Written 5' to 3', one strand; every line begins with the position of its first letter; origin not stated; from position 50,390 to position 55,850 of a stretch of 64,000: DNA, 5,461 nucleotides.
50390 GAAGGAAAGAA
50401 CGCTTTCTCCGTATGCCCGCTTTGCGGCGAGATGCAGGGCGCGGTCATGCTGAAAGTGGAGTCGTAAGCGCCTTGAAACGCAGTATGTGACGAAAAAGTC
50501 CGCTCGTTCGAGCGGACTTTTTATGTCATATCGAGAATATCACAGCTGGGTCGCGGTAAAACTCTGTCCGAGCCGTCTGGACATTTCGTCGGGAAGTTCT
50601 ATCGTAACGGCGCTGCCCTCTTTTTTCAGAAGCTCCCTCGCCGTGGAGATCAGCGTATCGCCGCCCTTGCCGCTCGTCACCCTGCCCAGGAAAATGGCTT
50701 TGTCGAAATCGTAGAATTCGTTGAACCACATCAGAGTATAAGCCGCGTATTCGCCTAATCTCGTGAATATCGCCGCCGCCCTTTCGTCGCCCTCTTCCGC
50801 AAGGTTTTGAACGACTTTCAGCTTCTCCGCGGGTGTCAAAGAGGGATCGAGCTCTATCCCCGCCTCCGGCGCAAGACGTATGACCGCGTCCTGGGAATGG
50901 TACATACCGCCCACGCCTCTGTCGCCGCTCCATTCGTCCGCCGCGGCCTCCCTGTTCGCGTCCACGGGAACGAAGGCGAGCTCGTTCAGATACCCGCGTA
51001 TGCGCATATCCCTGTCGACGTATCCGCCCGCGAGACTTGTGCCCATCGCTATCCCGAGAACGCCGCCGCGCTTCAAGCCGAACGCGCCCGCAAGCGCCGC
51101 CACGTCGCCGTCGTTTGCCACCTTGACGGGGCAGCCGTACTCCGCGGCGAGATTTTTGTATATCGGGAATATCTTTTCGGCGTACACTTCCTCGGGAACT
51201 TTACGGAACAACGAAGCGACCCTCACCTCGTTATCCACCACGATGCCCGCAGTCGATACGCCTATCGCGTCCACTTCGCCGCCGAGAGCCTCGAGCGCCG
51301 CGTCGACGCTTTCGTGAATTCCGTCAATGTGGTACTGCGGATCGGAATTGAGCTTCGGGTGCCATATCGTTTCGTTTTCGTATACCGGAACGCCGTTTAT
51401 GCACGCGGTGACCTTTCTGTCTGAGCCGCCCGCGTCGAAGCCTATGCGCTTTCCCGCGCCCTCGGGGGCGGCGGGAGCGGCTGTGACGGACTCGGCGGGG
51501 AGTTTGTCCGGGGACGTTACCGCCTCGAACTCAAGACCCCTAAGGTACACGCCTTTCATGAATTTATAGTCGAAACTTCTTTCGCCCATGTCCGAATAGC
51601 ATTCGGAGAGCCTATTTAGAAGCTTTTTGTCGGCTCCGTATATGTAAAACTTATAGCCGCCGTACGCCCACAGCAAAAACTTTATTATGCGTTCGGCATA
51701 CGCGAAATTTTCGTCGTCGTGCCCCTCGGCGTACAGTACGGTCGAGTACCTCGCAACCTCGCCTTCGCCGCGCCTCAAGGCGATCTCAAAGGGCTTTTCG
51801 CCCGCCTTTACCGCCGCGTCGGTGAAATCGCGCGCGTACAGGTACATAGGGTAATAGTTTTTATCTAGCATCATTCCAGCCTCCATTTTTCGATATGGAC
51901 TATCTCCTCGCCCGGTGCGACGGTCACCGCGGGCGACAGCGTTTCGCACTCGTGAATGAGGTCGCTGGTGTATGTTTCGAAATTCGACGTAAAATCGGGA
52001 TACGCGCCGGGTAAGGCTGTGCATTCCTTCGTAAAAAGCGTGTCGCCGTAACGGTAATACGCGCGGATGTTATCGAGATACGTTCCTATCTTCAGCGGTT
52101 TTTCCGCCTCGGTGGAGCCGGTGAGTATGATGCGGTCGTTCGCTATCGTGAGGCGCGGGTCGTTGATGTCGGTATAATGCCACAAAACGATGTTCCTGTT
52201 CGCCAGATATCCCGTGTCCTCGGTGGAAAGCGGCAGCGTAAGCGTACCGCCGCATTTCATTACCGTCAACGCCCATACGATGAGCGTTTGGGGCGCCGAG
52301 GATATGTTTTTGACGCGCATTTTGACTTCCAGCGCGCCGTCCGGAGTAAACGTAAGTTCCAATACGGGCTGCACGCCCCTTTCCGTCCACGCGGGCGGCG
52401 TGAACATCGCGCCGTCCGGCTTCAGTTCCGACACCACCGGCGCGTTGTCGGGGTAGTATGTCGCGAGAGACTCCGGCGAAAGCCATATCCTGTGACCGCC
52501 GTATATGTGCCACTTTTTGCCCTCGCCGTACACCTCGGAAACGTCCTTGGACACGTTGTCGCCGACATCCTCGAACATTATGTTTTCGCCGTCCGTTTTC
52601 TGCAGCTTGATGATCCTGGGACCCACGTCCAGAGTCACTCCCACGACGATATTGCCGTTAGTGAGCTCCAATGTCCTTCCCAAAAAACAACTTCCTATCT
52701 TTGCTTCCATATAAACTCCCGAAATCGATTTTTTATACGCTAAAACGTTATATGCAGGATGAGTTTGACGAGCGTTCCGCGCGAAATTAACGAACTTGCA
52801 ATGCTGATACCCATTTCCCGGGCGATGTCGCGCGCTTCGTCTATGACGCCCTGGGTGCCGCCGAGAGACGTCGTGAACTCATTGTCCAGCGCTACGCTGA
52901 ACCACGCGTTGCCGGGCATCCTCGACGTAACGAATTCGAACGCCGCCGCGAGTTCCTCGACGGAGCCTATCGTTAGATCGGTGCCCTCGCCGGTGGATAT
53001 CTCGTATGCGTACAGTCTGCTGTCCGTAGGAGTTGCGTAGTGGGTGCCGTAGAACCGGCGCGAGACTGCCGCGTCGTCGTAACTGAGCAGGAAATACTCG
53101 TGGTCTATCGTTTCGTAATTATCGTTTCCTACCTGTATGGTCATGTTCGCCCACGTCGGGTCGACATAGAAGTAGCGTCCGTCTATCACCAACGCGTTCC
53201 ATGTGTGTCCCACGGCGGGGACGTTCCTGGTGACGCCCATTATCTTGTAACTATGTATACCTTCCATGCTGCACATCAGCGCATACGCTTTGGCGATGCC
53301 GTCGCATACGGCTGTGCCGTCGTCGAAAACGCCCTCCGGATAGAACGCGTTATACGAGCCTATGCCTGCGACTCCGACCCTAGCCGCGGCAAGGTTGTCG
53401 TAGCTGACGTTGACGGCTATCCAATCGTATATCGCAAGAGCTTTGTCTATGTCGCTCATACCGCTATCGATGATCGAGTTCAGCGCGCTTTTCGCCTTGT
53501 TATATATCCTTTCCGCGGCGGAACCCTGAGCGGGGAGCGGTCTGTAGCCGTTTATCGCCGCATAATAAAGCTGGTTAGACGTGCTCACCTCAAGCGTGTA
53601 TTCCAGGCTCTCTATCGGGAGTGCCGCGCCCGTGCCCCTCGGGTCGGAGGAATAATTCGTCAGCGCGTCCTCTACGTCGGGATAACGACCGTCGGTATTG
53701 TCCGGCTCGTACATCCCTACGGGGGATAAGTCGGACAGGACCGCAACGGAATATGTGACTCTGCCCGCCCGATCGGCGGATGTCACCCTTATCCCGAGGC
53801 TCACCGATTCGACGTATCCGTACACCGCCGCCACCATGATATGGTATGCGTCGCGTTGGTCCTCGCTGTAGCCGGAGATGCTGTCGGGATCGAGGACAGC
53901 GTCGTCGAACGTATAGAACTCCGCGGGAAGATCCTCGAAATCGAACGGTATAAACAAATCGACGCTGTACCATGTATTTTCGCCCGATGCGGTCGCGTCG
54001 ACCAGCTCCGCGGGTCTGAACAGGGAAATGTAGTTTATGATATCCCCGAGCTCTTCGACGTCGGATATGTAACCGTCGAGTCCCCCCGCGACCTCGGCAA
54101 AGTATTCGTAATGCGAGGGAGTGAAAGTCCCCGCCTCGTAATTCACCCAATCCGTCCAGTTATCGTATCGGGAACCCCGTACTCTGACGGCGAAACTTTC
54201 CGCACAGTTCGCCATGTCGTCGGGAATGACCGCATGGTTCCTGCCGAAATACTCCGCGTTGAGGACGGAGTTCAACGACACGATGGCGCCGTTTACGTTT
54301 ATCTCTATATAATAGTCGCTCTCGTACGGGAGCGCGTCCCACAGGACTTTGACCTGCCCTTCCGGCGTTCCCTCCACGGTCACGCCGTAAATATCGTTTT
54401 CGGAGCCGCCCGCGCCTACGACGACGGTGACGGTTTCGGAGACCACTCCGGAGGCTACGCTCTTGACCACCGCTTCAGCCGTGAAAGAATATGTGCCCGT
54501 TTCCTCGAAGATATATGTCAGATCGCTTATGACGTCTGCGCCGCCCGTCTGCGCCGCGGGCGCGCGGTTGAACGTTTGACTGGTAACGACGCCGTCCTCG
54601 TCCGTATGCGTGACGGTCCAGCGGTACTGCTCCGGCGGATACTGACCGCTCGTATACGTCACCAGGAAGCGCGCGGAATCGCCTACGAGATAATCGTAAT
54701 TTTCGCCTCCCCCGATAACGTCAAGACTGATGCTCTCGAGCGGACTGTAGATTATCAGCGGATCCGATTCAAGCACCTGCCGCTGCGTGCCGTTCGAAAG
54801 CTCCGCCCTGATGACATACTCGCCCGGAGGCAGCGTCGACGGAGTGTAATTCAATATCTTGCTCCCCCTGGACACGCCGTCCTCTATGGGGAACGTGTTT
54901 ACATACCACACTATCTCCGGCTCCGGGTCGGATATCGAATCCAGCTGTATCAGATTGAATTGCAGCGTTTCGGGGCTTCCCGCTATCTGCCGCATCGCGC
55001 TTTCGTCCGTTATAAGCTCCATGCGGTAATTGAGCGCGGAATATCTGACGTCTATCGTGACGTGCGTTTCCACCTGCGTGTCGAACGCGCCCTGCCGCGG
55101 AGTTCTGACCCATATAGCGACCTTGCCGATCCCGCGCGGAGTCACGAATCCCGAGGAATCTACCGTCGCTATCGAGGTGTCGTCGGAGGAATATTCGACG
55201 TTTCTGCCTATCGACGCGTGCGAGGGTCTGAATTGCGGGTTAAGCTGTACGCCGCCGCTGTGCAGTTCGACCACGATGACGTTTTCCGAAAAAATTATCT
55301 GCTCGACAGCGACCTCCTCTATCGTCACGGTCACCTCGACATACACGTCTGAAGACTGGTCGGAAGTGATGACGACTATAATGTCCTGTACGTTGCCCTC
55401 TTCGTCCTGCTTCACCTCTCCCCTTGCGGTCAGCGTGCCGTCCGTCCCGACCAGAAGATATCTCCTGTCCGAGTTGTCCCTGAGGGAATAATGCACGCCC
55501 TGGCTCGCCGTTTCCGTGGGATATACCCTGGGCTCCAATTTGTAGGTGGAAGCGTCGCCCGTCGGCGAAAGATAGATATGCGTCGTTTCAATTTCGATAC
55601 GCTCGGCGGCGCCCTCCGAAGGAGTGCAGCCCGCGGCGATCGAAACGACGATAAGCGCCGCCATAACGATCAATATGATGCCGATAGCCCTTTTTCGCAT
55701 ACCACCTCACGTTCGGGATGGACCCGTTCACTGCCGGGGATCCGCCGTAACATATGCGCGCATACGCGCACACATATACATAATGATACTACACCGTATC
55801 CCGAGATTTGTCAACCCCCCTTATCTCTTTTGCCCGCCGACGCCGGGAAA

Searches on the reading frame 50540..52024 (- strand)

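Call 13: search_protein_families(library=pfam, proteins=[window:50540-52024:-], max_evalue=0.001)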
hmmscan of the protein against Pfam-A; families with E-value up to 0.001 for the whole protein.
window:50540-52024:- (494 aa): 1 family
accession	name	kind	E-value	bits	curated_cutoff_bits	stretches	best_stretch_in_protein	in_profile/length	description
PF00480.26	ROK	-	9.7e-09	35.6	22.9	1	194-451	2-246/294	ROK family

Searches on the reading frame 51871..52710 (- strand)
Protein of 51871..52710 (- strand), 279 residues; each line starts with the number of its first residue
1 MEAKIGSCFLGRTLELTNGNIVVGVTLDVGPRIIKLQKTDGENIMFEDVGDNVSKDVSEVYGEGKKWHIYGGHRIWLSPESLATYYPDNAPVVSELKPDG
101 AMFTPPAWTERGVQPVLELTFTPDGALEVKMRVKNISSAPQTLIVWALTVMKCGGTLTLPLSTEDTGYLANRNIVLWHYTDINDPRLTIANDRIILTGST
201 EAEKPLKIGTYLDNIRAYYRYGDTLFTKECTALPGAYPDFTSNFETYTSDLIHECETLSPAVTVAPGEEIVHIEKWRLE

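Call 13: search_protein_families(library=pfam, proteins=[window:51871-52710:-], max_evalue=0.001)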
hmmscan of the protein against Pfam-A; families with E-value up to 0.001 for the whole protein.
window:51871-52710:- (279 aa): 1 family
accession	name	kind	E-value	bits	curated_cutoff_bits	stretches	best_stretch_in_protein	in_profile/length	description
PF14315.11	DUF4380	-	0.00023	20.7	29.4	0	14-81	4-69/295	Domain of unknown function (DUF4380)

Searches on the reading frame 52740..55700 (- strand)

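Call 13: search_protein_families(library=pfam, proteins=[window:52740-55700:-], max_evalue=0.001)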
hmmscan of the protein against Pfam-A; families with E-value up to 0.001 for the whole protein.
window:52740-55700:- (986 aa): 3 families
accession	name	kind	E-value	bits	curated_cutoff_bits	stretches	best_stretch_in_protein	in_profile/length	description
PF01841.26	Transglut_core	-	3.3e-09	37.4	23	1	741-848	5-108/108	Transglutaminase-like superfamily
PF02368.24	Big_2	-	2.3e-06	27.9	22.8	1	131-198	1-66/79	Bacterial Ig-like domain (group 2)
PF04473.18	DUF553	-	1.3e-05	25.1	20.5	1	740-856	6-121/140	Transglutaminase-like domain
